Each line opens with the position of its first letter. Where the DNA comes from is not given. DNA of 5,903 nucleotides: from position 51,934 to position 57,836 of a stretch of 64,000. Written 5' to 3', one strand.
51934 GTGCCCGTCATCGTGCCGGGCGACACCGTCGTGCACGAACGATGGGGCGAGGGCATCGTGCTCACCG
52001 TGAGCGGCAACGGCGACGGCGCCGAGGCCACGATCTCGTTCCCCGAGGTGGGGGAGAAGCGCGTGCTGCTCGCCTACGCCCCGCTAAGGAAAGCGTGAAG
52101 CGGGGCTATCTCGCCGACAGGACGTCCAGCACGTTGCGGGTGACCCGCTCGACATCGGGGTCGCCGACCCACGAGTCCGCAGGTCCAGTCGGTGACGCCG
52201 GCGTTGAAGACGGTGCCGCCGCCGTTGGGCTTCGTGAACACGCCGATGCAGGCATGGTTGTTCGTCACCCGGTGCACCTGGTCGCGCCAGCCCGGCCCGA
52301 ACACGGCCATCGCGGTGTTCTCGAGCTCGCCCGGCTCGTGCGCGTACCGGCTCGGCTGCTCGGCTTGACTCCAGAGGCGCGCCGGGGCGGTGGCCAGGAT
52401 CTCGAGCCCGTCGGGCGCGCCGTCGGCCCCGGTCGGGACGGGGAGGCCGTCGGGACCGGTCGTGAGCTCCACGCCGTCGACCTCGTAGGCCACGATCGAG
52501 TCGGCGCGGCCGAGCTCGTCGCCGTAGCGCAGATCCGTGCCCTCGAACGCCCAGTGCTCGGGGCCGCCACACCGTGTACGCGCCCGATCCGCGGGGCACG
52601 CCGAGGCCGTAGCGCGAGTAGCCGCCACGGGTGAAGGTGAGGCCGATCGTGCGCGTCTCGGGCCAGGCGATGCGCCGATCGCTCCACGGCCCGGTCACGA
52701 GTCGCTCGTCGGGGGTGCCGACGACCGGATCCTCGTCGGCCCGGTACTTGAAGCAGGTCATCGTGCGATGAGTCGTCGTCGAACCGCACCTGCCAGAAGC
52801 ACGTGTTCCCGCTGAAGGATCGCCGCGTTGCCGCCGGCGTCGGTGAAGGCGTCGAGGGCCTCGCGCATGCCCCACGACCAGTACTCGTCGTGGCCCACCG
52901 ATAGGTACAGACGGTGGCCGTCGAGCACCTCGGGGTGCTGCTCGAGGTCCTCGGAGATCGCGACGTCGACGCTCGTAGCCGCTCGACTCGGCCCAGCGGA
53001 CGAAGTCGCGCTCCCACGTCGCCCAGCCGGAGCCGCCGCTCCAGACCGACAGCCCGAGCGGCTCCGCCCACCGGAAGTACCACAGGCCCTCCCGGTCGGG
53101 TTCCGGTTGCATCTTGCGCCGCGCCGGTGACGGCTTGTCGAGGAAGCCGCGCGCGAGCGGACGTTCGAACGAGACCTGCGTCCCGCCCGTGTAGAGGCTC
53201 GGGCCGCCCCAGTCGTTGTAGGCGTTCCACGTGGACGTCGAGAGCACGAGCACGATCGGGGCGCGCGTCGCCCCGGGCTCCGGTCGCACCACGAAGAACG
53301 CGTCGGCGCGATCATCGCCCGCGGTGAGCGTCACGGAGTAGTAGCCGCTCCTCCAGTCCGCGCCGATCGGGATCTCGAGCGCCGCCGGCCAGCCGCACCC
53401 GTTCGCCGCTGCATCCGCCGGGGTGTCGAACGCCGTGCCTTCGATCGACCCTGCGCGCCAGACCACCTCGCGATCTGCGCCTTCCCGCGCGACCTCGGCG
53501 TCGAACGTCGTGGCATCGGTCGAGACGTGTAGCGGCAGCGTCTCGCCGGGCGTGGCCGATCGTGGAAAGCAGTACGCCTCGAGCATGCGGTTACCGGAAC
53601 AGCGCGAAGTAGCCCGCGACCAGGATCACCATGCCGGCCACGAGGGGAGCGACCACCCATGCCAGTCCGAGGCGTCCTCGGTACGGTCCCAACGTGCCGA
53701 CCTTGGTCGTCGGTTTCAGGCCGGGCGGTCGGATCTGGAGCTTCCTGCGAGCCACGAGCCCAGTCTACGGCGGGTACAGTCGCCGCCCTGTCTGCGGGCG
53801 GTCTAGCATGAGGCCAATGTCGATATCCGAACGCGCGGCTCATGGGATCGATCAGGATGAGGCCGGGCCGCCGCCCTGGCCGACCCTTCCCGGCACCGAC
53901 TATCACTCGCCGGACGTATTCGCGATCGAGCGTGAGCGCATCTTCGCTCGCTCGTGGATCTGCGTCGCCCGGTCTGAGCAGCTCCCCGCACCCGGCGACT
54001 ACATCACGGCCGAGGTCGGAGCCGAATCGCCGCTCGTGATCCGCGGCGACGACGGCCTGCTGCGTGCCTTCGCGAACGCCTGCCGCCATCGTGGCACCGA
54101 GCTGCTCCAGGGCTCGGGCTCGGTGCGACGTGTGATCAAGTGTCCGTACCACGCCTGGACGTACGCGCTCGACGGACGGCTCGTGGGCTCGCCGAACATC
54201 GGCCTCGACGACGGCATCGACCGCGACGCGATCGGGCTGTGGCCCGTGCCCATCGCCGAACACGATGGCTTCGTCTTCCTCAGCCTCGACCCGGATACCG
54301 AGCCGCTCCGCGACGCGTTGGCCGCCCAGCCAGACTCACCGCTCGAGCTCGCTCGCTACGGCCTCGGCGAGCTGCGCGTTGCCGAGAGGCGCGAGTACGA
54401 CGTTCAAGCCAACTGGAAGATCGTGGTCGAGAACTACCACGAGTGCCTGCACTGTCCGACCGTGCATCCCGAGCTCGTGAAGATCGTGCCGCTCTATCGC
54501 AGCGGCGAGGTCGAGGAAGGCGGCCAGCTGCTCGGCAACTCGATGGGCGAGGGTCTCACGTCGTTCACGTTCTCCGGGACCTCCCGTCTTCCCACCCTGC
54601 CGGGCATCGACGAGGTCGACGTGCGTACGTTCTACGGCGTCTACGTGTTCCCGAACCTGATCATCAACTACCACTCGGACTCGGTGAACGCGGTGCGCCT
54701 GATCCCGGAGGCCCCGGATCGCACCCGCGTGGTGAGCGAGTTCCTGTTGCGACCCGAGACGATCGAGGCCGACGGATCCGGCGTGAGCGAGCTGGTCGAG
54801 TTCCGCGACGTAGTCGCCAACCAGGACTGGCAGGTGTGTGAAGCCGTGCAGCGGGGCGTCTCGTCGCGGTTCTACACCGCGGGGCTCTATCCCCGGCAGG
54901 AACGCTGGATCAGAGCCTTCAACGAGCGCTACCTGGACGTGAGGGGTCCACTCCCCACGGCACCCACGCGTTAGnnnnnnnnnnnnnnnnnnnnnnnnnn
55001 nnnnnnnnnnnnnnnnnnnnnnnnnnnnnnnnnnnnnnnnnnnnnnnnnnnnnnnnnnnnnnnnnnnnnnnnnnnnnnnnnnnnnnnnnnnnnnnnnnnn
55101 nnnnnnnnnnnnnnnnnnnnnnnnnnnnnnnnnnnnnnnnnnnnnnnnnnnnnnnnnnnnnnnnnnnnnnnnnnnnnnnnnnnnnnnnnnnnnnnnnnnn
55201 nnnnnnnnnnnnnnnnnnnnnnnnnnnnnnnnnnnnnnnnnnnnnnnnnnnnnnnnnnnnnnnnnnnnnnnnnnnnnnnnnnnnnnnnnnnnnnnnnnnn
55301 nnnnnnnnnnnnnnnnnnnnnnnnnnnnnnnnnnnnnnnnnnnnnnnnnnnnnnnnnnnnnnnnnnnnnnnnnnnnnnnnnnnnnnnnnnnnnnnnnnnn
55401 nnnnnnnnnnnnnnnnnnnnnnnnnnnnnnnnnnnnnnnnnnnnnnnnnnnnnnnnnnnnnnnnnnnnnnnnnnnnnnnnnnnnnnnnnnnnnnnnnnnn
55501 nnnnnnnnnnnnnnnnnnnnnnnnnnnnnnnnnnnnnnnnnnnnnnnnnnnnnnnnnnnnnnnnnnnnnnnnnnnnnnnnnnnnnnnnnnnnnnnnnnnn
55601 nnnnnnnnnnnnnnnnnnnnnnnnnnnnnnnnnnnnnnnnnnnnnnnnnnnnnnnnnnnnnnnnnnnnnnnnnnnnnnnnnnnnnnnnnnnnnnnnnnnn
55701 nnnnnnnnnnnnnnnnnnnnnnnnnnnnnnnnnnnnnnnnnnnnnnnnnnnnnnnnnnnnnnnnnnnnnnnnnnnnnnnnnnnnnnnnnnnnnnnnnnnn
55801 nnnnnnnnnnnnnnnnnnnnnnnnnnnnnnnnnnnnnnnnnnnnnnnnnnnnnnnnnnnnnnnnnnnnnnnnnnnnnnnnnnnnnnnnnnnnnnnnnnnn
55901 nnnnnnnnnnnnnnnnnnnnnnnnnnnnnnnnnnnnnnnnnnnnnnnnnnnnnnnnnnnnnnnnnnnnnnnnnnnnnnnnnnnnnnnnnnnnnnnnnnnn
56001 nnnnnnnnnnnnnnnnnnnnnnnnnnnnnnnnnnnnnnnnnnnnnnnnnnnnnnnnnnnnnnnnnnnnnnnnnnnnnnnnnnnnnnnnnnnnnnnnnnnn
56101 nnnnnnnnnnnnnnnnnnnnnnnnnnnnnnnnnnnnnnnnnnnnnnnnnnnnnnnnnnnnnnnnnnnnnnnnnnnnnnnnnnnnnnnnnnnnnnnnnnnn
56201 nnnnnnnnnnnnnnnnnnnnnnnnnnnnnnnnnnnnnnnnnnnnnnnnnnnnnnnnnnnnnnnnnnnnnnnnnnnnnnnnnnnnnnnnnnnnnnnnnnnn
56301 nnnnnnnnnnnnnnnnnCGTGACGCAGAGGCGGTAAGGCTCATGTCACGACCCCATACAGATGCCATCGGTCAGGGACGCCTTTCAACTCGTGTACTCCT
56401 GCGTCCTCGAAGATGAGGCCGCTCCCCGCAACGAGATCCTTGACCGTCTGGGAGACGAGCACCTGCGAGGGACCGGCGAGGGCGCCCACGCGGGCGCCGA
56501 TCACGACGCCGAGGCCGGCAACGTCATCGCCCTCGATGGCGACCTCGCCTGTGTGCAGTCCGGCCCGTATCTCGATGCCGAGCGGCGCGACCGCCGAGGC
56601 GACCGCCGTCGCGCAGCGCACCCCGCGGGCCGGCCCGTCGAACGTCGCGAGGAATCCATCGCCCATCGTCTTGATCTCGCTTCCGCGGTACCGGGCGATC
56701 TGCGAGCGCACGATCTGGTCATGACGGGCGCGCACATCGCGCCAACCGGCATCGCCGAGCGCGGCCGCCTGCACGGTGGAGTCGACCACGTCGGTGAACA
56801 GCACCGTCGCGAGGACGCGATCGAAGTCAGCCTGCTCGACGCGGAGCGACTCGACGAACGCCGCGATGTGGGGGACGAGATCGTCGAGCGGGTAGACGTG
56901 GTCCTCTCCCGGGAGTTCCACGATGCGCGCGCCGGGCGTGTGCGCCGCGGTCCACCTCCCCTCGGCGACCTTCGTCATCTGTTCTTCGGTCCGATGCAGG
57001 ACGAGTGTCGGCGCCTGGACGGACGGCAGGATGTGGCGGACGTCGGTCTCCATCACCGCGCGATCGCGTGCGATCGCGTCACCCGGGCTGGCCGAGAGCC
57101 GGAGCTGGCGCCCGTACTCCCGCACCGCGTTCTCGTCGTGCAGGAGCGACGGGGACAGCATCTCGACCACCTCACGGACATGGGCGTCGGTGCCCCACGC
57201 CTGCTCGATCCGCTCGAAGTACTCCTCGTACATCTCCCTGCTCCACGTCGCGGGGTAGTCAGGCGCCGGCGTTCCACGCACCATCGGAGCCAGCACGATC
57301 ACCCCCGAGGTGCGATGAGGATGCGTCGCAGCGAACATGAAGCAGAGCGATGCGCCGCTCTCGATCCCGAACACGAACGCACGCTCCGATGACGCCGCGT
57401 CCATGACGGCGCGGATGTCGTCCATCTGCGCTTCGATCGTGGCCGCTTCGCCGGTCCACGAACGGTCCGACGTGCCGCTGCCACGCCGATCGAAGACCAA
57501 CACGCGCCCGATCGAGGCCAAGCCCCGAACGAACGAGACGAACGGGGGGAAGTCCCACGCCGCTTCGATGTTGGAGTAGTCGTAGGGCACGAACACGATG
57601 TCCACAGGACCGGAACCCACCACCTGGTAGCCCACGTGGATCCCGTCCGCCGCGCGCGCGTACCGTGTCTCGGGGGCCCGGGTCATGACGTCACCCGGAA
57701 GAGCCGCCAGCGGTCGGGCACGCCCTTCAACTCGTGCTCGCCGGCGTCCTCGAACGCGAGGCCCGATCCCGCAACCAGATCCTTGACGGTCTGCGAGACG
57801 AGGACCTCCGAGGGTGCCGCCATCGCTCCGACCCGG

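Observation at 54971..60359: Operon of four head-to-tail alpha/beta-hydrolase + class III cyclase fusion paralogues (LipJ/Rv1900c architecture, four copies)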

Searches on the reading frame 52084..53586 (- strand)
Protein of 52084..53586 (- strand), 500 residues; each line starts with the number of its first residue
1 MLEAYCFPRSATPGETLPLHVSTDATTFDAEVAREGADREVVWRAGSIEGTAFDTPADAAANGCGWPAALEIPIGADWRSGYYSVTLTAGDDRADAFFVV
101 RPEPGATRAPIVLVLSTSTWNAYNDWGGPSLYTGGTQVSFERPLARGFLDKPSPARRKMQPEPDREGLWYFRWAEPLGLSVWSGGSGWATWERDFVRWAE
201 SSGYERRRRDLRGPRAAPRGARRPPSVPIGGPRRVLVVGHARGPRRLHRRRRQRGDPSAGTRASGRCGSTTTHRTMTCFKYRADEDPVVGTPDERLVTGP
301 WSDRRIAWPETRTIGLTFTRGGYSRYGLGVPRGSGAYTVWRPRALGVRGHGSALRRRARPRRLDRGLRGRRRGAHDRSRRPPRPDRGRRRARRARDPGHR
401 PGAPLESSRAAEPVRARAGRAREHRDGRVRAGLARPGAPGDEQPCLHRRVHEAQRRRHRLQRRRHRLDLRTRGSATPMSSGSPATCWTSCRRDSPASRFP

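Call 34: search_protein_families(library=pfam, proteins=[window:52084-53586:-], max_evalue=0.001)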
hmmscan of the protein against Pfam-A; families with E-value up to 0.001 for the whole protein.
window:52084-53586:- (500 aa): 1 family
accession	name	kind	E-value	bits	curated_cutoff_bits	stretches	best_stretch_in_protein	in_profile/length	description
PF20254.3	DMFA2_C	-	5e-29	102.3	27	1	35-205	11-159/374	N,N-dimethylformamidase beta subunit-like, C-terminal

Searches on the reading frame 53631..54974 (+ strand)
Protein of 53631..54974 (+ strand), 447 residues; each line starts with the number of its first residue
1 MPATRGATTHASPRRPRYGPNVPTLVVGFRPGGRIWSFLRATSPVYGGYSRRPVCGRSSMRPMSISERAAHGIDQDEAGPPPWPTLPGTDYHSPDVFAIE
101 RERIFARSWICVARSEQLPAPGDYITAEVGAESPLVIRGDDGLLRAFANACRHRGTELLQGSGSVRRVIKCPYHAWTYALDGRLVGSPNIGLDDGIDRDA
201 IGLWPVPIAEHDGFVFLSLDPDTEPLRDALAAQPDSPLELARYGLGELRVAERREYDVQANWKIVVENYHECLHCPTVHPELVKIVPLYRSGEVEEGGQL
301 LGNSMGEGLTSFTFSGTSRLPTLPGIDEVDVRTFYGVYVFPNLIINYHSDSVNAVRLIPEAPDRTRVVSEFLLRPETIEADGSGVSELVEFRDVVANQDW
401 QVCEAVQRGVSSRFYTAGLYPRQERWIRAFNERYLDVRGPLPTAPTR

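Call 34: search_protein_families(library=pfam, proteins=[window:53631-54974:+], max_evalue=0.001)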
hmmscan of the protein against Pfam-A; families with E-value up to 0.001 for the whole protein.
window:53631-54974:+ (447 aa): 2 families
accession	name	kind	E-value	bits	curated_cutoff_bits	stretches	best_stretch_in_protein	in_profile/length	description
PF00848.25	Ring_hydroxyl_A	-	1.4e-41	143.1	24.9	1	246-436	2-204/208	Ring hydroxylating alpha subunit (catalytic domain)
PF00355.32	Rieske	-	1.7e-18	66.7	20.3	1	108-189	1-80/88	Rieske [2Fe-2S] domain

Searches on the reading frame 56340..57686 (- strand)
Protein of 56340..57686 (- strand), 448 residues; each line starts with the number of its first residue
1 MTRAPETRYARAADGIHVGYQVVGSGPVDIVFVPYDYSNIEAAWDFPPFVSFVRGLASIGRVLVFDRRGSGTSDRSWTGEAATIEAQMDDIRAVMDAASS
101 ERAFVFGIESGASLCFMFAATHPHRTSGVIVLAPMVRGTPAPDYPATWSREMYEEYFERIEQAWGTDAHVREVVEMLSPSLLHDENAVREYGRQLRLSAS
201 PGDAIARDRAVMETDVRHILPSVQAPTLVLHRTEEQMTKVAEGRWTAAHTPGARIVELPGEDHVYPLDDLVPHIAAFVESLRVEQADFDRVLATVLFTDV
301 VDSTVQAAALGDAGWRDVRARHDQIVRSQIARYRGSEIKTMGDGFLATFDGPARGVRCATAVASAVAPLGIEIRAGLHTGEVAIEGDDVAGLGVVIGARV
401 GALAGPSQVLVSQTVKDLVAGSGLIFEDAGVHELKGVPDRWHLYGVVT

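Call 3: search_protein_families(library=pfam, proteins=[window:56340-57686:-], max_evalue=0.01)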
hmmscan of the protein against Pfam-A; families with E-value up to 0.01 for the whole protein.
window:56340-57686:- (448 aa): 5 families
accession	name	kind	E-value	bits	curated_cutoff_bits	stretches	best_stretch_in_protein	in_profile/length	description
PF12146.15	Hydrolase_4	-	2.3e-12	47.2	27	1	61-252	33-219/239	Serine aminopeptidase, S33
PF00561.26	Abhydrolase_1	-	6.5e-12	46.1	25.8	1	51-263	18-238/245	alpha/beta hydrolase fold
PF12697.13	Abhydrolase_6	-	1.3e-08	36.2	26.3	1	43-268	13-208/217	Alpha/beta hydrolase family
PF00211.25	Guanylate_cyc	-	3.8e-08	33.6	21.9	1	293-439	9-174/183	Adenylate and Guanylate cyclase catalytic domain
PF03096.20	Ndr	-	0.006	15.8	23.3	0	82-137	80-135/283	Ndr family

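Call 6: search_protein_families(library=ncbifam, proteins=[window:56340-57686:-], max_evalue=0.01)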
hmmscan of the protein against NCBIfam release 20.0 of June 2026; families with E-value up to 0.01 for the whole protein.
window:56340-57686:- (448 aa): 20 families
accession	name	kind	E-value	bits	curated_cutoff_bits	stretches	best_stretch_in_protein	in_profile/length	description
NF058673.1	LipAdnlyCyLipJMY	equivalog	3.8e-115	385.2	800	1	2-445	5-448/449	bifunctional lipase/adenylate cyclase LipJ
NF051488.1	bifunc_PcaDC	exception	1.4e-17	63.9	390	1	53-305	32-279/375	bifunctional 3-oxoadipate enol-lactonase/4-carboxymuconolactone decarboxylase PcaDC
TIGR02427.1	protocat_pcaD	equivalog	3.8e-14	52.7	255.85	1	55-268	35-237/251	3-oxoadipate enol-lactonase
NF053683.1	esterase_mleBRB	exception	2.8e-12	46.8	585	1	52-270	43-265/280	BRB family alpha/beta fold macrolide esterase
NF051487.1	bifunc_PcaCD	exception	4.9e-11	42.4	430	1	55-265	194-395/413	bifunctional 4-carboxymuconolactone decarboxylase/3-oxoadipate enol-lactonase PcaCD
NF052610.1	macro_16_ester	equivalog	6.5e-11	42.1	420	1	52-276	43-275/281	alpha/beta fold macrolide esterase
TIGR04510.1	mod_pep_cyc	subfamily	5.4e-09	35.1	400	1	292-420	5-150/814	putative peptide modification system cyclase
NF053684.1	esterase_mleBCA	exception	8e-09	35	570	1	52-276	43-276/281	BCA family alpha/beta fold macrolide esterase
TIGR03100.1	hydr1_PEP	hypoth_equivalog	1.5e-07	31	168.45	1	49-156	46-152/274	hydrolase 1, exosortase A system-associated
NF033124.1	estX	equivalog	1.4e-06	27.6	600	1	51-162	42-153/280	macrolide esterase EstX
TIGR01249.1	pro_imino_pep_1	equivalog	2e-06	27.2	259.75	1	61-190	55-186/307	prolyl aminopeptidase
NF002938.0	PRK03592.1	equivalog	2.4e-06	27.1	241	1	55-160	52-150/298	haloalkane dehalogenase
NF041759.1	mac_hydro_EstT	equivalog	3.4e-06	26.4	450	1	62-147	53-139/278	macrolide hydrolase EstT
TIGR03611.1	RutD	equivalog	1.7e-05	24.3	238.5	1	61-263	41-237/258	pyrimidine utilization protein D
NF053693.1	esterase_mleCBF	exception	2.2e-05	24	564.5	1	52-145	43-138/279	CBF family alpha/beta fold macrolide esterase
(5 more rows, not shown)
